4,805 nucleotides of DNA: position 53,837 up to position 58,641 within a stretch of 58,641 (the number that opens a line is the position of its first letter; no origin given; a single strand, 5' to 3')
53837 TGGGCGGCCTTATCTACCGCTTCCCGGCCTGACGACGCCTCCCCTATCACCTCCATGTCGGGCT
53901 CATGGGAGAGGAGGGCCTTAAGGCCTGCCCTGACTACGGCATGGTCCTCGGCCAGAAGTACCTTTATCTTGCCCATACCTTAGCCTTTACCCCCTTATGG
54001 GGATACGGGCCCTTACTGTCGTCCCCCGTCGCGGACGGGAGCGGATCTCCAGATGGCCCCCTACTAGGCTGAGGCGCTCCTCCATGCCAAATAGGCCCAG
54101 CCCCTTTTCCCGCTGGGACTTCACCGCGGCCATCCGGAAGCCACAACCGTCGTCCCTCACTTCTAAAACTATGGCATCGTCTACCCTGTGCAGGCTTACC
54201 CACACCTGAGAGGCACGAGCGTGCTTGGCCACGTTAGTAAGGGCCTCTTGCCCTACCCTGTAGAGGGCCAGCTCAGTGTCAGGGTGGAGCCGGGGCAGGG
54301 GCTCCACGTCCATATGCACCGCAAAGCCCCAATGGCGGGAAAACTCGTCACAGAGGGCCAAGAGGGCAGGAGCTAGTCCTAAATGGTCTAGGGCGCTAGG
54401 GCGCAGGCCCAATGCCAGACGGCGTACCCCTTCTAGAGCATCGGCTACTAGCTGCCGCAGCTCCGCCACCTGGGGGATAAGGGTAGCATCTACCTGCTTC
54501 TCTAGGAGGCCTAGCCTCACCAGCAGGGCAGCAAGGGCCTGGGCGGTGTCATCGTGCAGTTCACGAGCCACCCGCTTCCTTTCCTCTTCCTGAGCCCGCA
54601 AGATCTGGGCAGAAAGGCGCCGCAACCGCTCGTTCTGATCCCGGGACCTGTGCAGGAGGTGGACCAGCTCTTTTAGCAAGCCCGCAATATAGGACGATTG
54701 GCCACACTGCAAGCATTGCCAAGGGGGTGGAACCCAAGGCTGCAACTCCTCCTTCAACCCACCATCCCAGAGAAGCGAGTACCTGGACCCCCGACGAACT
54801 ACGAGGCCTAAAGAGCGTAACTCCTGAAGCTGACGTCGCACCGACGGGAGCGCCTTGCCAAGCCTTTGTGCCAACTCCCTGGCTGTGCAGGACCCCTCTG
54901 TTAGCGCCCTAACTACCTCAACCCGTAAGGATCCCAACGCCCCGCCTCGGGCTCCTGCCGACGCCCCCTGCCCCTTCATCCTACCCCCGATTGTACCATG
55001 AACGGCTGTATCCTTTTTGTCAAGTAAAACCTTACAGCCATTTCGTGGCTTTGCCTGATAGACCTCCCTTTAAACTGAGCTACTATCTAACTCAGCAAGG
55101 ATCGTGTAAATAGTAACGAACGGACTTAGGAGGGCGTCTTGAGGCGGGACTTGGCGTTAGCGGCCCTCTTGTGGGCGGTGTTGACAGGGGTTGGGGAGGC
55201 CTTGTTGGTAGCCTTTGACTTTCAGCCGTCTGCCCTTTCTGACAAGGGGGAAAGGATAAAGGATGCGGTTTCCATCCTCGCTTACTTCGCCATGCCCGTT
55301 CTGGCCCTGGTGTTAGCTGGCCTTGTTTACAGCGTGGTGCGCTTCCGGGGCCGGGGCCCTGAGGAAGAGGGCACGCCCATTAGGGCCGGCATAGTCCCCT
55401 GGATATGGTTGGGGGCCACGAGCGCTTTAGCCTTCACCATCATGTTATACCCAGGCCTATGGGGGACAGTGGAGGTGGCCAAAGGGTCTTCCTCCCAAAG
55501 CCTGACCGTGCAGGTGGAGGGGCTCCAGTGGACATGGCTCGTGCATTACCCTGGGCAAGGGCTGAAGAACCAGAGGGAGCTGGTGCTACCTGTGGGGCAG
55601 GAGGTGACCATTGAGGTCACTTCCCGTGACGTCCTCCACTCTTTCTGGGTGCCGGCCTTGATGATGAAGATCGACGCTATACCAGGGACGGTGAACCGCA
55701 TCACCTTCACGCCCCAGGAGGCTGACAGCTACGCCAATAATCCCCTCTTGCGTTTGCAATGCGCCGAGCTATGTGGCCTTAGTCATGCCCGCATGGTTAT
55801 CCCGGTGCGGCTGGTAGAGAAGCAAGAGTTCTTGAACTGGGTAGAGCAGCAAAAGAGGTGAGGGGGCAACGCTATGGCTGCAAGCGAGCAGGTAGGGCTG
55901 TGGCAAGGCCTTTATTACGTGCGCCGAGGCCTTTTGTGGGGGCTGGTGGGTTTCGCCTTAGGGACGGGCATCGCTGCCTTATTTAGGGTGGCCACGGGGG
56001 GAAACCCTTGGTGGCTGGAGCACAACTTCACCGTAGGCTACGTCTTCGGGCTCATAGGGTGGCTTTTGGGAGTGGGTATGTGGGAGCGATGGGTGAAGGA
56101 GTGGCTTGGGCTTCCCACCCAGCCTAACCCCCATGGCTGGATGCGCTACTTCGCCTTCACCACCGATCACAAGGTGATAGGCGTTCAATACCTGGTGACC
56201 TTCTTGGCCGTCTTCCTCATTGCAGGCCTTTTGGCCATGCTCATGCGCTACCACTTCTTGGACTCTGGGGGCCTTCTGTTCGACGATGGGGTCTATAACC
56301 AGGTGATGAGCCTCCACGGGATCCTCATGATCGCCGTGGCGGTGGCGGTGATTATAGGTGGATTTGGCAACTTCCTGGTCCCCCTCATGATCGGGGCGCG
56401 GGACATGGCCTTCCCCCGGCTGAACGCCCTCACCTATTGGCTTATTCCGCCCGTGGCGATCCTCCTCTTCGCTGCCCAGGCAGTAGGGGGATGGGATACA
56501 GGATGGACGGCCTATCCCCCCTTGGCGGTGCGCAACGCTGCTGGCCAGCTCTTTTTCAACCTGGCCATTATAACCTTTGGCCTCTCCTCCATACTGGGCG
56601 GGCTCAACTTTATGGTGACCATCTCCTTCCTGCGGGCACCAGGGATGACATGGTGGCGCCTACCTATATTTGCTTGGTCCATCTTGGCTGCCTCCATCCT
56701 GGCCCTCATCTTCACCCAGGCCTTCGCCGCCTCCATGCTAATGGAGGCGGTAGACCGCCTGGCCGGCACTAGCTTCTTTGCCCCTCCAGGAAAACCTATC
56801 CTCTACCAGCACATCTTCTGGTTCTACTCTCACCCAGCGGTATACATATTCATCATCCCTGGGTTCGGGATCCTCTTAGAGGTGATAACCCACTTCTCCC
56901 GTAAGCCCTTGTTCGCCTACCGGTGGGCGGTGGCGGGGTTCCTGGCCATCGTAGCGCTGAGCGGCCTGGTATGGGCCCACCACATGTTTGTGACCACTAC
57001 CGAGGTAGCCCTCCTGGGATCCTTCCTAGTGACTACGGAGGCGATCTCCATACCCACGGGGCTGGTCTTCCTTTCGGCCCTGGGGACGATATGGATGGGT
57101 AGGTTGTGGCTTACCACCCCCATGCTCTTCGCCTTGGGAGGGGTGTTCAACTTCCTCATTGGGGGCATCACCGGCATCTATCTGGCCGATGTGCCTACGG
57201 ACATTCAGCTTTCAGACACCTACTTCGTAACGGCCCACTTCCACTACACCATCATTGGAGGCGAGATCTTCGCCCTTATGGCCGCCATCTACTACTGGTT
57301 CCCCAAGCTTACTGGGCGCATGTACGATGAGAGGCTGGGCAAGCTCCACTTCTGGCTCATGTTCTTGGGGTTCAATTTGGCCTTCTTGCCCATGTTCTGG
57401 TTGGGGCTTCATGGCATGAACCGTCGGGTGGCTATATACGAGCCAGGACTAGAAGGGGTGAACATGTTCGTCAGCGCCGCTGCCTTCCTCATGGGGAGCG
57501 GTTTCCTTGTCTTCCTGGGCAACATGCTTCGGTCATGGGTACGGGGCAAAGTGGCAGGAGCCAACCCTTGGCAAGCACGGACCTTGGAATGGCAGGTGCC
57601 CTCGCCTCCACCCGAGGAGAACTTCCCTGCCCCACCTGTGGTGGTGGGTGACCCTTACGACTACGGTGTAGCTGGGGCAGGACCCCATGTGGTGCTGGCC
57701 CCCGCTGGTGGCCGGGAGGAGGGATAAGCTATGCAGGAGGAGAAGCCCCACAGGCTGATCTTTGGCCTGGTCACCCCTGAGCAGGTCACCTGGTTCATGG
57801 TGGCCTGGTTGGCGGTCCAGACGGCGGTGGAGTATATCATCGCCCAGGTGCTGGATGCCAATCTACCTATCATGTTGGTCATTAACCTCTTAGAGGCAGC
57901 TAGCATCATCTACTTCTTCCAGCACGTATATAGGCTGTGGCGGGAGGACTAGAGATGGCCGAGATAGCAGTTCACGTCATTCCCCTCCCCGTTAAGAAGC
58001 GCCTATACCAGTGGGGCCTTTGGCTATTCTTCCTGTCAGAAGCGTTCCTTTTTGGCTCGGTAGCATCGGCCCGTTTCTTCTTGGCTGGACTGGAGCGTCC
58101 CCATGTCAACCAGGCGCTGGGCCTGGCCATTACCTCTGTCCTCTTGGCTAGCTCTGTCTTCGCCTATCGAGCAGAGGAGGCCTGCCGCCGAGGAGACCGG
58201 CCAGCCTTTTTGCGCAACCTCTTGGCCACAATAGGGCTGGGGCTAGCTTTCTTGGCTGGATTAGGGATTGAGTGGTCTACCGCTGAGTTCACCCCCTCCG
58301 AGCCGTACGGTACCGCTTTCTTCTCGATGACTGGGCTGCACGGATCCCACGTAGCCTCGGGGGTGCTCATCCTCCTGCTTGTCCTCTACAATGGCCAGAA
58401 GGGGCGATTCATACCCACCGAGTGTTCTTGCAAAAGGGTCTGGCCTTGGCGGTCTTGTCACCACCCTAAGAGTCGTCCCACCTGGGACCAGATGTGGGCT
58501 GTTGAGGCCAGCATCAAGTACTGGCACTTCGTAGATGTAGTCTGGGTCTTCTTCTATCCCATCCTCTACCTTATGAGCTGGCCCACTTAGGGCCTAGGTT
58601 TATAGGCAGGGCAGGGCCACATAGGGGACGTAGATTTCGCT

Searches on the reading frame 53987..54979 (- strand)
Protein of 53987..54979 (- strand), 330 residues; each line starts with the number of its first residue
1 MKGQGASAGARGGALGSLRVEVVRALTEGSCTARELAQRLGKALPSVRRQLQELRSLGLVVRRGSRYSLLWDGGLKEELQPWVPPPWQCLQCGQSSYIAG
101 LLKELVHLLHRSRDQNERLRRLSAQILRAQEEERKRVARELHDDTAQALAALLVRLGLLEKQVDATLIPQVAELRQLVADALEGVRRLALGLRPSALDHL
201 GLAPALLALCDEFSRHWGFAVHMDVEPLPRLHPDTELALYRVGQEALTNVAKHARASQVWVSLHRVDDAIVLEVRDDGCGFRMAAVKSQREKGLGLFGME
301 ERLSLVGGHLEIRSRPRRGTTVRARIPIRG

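Call 4: search_protein_families(library=ncbifam, proteins=[window:53987-54979:-])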
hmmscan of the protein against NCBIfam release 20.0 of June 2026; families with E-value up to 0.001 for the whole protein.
window:53987-54979:- (330 aa): 12 families
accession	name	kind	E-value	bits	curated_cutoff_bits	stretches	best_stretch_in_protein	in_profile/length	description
NF052443.1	SensHisKinMctS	equivalog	2.5e-48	164.6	700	1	108-327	225-447/457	two-component system sensor histidine kinase MctS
NF008649.0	PRK11644.1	equivalog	2.9e-37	128.6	408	1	113-327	283-495/499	signal transduction histidine-protein kinase/phosphatase UhpB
NF007896.0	PRK10600.1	equivalog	4.8e-29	101.5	578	1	131-323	388-580/598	nitrate/nitrite two-component system sensor histidine kinase NarX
NF052531.1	Strep_LiaS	equivalog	1.9e-27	96.4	450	1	119-328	114-327/328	envelope stress sensor histidine kinase LiaS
NF008184.0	PRK10935.1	equivalog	5.7e-25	88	553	1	98-325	331-556/565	nitrate/nitrite two-component system sensor histidine kinase NarQ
NF047786.1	his_kin_MadS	equivalog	1.4e-20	73.8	500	1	107-327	203-434/434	MadS family sensor histidine kinase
NF047322.1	HK_morpho_MacS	equivalog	6e-18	65.2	300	1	111-327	162-367/367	MacS family sensor histidine kinase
NF033788.1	HTH_metalloreg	subfamily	4.1e-06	26.5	55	1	19-63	13-58/77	metalloregulator ArsR/SmtB family transcription factor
NF051872.1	HisKinPhyk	equivalog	6.3e-05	21.7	750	1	236-324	449-534/537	sensor histidine kinase PhyK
TIGR02916.1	PEP_his_kin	equivalog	6.8e-05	21.6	300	1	256-327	598-679/679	XrtA/PEP-CTERM system histidine kinase PrsK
TIGR01884.1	cas_HTH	subfamily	7.4e-05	22.2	60.2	1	17-66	142-195/202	CRISPR-associated CARF protein Csa3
NF008298.1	PRK11086.1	subfamily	9.2e-05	21.1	520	1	251-328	439-525/529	DcuS/MalK family sensor histidine kinase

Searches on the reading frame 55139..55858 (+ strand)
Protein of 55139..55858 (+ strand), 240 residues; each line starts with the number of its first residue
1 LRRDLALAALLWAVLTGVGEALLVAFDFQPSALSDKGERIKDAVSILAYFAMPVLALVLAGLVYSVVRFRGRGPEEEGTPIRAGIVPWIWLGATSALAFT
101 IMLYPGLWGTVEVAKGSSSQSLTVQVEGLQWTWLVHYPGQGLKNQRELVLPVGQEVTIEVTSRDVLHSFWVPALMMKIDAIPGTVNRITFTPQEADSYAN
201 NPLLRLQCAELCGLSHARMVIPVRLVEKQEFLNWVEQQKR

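Call 62: search_protein_families(library=pfam, proteins=[window:55139-55858:+], max_evalue=0.00001)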
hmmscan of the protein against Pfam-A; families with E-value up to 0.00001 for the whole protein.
window:55139-55858:+ (240 aa): 1 family
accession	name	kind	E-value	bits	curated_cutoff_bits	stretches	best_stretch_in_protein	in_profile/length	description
PF00116.26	COX2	-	1.1e-17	64.5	22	1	143-225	43-119/120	Cytochrome C oxidase subunit II, periplasmic domain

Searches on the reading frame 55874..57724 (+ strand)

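Call 62: search_protein_families(library=pfam, proteins=[window:55874-57724:+], max_evalue=0.00001)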
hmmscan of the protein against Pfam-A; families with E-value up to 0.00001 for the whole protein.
window:55874-57724:+ (617 aa): 1 family
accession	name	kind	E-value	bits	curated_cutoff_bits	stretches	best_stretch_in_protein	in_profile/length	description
PF00115.25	COX1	-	6.1e-136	454.2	34.8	1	102-536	2-433/436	Cytochrome C and Quinol oxidase polypeptide I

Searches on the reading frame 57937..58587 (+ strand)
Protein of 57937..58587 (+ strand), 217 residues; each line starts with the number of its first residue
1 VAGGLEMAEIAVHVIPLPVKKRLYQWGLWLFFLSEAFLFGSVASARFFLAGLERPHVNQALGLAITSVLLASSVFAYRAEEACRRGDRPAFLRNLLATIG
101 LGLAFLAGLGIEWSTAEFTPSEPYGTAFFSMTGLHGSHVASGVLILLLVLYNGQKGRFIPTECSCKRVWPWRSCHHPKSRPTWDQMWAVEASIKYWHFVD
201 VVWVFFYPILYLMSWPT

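Call 62: search_protein_families(library=pfam, proteins=[window:57937-58587:+], max_evalue=0.00001)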
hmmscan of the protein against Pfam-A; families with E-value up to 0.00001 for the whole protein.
window:57937-58587:+ (217 aa): 1 family
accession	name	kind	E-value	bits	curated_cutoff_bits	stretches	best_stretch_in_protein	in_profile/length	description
PF00510.24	COX3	-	3.4e-18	66.9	23.8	1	24-155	76-221/258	Cytochrome c oxidase subunit III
